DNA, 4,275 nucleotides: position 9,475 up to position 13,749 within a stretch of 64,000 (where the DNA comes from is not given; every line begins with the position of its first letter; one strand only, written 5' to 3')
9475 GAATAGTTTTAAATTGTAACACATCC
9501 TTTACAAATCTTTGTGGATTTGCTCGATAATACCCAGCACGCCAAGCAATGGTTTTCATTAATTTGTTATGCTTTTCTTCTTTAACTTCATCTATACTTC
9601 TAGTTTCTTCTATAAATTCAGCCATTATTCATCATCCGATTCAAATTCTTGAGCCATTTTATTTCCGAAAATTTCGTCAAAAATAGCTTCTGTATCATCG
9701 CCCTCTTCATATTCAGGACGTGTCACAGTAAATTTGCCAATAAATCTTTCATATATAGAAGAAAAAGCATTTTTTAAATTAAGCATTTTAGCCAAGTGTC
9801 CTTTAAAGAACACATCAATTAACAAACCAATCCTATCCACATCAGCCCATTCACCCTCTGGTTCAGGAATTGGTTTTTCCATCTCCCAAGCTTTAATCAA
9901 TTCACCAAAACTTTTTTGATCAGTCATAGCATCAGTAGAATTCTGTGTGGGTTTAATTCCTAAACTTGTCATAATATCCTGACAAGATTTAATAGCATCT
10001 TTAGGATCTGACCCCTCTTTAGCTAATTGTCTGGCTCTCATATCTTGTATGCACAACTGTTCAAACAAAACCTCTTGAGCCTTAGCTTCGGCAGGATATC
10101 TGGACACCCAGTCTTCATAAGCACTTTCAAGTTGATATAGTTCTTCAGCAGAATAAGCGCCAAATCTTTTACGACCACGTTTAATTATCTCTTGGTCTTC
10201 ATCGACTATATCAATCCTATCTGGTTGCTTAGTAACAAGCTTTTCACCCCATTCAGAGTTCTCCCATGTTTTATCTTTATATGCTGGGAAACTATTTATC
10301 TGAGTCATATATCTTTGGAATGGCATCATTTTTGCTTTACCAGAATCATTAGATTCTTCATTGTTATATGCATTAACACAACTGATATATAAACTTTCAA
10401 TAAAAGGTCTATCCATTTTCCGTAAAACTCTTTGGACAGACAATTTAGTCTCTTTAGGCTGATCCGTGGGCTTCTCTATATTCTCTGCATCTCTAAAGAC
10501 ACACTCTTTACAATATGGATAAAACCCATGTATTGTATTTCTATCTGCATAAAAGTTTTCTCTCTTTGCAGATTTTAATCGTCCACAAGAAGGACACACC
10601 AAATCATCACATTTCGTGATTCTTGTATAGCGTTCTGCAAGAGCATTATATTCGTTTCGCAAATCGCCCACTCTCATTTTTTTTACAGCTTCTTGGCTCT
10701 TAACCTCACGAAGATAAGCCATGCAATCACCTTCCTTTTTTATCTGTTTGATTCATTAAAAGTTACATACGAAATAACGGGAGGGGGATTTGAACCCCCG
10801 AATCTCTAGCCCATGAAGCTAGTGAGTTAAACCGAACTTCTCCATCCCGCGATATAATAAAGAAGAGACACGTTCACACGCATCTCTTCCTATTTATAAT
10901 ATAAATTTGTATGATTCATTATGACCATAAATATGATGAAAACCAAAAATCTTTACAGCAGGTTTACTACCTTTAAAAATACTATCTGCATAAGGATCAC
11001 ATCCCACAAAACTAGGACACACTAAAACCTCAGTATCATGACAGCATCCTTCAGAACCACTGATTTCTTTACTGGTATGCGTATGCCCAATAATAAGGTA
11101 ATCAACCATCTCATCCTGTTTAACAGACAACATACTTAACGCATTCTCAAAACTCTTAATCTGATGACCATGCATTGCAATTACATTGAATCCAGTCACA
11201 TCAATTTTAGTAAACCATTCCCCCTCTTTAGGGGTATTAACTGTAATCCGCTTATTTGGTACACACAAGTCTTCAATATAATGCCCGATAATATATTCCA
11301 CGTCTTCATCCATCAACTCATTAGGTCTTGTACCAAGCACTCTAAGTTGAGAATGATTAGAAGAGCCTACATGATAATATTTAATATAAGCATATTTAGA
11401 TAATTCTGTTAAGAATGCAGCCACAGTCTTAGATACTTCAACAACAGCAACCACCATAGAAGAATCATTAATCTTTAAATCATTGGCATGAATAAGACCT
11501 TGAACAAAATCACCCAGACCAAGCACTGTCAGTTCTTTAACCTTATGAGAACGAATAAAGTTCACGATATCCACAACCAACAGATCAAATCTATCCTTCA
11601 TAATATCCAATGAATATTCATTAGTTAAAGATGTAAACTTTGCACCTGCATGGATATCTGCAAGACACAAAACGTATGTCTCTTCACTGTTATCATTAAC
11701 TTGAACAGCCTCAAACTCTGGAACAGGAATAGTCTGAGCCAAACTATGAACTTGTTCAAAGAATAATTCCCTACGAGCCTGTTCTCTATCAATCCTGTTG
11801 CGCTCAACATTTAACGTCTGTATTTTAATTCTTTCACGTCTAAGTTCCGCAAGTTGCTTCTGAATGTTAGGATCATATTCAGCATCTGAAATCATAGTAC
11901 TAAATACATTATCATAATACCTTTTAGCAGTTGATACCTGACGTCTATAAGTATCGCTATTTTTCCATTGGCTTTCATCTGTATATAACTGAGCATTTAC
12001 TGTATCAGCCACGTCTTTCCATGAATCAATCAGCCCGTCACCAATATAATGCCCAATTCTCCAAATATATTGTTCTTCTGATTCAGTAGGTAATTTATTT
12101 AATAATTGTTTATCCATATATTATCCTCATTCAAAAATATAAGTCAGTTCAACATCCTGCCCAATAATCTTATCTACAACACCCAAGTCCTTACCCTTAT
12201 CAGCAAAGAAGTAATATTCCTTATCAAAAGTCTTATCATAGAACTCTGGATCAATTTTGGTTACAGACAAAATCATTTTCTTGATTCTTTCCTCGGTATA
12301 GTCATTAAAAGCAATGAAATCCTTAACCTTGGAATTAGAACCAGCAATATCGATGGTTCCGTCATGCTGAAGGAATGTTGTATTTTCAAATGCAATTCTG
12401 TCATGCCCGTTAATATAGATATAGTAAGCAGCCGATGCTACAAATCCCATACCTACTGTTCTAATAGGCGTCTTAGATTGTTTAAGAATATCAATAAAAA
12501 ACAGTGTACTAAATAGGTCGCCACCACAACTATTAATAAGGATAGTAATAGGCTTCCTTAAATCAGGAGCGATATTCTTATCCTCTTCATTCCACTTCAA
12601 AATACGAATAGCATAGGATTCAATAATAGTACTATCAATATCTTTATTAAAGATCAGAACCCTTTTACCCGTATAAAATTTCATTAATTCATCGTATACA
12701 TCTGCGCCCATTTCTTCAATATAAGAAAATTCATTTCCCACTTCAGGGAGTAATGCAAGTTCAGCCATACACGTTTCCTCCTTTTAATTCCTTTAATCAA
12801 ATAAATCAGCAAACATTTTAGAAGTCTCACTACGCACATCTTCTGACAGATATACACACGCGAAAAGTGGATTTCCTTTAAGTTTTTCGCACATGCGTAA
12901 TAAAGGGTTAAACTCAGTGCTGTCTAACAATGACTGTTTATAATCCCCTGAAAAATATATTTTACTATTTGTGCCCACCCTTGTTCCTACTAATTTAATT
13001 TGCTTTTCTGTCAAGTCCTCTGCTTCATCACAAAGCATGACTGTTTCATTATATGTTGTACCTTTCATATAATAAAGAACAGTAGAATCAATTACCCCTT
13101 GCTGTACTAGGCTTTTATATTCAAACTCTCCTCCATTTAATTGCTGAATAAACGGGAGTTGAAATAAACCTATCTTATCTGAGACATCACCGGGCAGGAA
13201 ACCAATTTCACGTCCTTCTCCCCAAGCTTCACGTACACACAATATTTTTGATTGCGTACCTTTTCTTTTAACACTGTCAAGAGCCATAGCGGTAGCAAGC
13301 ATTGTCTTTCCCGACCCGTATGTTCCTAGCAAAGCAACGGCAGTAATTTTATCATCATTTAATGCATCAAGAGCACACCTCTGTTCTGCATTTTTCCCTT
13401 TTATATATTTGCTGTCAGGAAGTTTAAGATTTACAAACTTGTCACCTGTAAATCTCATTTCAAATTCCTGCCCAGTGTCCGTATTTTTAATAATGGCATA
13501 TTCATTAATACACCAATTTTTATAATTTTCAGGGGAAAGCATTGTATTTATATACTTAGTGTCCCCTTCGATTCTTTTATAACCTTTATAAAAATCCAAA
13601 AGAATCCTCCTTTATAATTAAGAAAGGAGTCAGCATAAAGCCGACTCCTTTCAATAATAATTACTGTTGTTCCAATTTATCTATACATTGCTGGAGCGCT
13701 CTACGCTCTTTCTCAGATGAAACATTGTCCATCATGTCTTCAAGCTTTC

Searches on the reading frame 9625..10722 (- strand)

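Call 54: search_protein_families(library=phrogs, proteins=[window:9625-10722:-], max_evalue=0.001)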
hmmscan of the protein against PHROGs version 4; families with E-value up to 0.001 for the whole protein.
window:9625-10722:- (365 aa): 1 family
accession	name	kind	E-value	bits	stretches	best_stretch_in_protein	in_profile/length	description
phrog_3314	-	unknown function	3e-51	175.6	1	40-326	6-276/286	-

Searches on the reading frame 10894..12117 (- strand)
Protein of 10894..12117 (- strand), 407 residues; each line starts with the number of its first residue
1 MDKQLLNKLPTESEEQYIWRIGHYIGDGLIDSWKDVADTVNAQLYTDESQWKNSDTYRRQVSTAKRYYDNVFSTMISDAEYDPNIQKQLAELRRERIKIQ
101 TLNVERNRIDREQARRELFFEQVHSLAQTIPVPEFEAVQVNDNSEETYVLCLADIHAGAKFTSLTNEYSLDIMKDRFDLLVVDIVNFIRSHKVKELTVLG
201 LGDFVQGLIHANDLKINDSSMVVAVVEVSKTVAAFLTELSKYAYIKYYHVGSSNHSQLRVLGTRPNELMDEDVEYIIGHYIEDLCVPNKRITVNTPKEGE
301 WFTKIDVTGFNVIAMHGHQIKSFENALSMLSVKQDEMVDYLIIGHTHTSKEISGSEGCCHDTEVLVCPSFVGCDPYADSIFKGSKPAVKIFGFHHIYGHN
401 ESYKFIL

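Call 11: search_protein_families(library=phrogs, proteins=[window:10894-12117:-], max_evalue=0.001)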
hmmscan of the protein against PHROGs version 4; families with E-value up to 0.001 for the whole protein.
window:10894-12117:- (407 aa): 1 family
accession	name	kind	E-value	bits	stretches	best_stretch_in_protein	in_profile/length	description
phrog_284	-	DNA, RNA and nucleotide metabolism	1.7e-46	159.9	1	32-393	21-380/398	exonuclease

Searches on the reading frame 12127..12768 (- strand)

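Call 54: search_protein_families(library=phrogs, proteins=[window:12127-12768:-], max_evalue=0.001)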
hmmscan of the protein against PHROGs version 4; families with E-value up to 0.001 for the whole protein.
window:12127-12768:- (213 aa): 10 families
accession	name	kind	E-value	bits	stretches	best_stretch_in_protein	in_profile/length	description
phrog_94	-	head and packaging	4.7e-18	67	1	34-205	79-253/622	head maturation protease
phrog_1684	-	head and packaging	9.7e-17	62.3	1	72-203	73-204/284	head maturation protease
phrog_2976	-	head and packaging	3e-11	44.6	1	67-205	48-185/394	head maturation protease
phrog_1827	-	other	8e-11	42.7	1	74-161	55-142/202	ATP-dependent protease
phrog_5410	-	other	4.1e-09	37.1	1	74-168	58-153/323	ATP-dependent protease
phrog_133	-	head and packaging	3.6e-07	30.2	1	72-204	49-181/668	head maturation protease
phrog_53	-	head and packaging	7.2e-06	26.4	1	73-126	119-174/583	head maturation protease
phrog_33547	-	unknown function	7.3e-06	26.2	1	73-196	31-153/357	-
phrog_3348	-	unknown function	2.2e-05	24.9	1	71-202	67-198/386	-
phrog_26628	-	head and packaging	0.00041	20.8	1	73-167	68-164/290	head maturation protease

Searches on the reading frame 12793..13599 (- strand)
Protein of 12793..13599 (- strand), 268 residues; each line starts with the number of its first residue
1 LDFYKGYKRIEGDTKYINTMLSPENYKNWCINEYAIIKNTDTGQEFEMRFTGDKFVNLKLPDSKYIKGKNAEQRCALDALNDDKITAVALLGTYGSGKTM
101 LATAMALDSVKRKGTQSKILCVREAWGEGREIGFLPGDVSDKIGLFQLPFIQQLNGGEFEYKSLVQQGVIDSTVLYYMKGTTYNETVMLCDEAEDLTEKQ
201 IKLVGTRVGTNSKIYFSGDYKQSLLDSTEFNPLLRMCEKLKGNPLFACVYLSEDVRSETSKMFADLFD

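Call 54: search_protein_families(library=phrogs, proteins=[window:12793-13599:-], max_evalue=0.001)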
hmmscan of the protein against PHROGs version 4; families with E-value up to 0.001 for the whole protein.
window:12793-13599:- (268 aa): 3 families
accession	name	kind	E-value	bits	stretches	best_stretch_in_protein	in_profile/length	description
phrog_2765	-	other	1.1e-60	206.8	1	17-266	175-442/443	PhoH-like phosphate starvation-inducible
phrog_170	-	other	3.2e-45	156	1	52-266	59-276/323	PhoH-like phosphate starvation-inducible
phrog_32482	-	other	1.8e-06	27.9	1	94-226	404-537/589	PhoH-like phosphate starvation-inducible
